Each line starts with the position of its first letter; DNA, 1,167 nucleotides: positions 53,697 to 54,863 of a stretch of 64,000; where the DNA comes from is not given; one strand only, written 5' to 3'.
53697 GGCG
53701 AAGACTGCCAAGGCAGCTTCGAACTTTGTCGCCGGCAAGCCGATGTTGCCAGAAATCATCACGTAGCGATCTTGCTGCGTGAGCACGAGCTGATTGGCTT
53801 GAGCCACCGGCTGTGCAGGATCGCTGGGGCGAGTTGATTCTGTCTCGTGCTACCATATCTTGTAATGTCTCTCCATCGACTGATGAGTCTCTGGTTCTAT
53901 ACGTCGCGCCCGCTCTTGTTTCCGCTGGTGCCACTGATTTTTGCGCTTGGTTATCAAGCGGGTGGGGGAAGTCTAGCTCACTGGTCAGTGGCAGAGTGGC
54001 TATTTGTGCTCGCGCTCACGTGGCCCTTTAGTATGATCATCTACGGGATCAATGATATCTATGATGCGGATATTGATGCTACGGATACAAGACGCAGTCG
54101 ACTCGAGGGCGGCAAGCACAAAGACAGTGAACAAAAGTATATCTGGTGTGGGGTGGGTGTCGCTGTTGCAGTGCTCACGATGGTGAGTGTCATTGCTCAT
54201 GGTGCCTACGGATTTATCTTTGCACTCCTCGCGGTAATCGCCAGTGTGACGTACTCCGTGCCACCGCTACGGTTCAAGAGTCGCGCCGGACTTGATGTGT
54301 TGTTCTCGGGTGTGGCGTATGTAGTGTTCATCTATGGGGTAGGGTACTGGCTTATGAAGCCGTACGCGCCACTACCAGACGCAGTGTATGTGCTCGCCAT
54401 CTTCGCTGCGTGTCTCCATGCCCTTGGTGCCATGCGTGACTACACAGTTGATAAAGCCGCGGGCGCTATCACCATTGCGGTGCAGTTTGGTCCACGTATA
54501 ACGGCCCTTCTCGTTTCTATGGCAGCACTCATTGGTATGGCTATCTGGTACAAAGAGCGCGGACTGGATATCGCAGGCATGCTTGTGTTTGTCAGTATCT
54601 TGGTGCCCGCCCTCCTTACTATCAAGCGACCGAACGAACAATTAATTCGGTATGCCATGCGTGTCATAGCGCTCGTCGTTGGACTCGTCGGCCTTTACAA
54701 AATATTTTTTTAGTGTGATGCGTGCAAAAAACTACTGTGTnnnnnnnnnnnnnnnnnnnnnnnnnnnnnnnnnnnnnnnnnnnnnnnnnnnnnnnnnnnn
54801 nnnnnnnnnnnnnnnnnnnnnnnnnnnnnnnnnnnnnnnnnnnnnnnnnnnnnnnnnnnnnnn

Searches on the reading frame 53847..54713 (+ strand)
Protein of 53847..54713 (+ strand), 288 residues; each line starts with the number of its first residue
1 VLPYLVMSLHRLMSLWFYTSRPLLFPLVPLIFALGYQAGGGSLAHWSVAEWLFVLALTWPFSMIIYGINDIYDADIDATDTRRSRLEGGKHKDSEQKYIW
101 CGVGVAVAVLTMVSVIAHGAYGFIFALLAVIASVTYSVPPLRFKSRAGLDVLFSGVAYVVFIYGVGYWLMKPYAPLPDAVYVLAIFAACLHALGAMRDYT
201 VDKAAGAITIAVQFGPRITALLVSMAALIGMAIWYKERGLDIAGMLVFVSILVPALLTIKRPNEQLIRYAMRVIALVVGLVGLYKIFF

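Call 19: search_protein_families(library=ncbifam, proteins=[window:53847-54713:+], max_evalue=0.00001)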
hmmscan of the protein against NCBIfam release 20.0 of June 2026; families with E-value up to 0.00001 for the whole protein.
window:53847-54713:+ (288 aa): 5 families
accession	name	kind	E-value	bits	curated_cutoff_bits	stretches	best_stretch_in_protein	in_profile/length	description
NF010119.0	PRK13595.1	equivalog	2.9e-26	92.7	248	1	40-278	38-274/292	prenyltransferase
NF009516.0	PRK12875.1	equivalog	2.3e-22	79.4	205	1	15-255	28-255/292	prenyltransferase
NF009608.0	PRK13105.1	equivalog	1.1e-19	70.7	217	1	11-248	7-243/291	prenyltransferase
NF005742.0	PRK07566.1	equivalog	1.8e-11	43.7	313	1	35-279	50-302/315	chlorophyll synthase ChlG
TIGR01476.1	chlor_syn_BchG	subfamily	1.1e-08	34.8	212.3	1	45-278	30-272/283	(bacterio)chlorophyll synthase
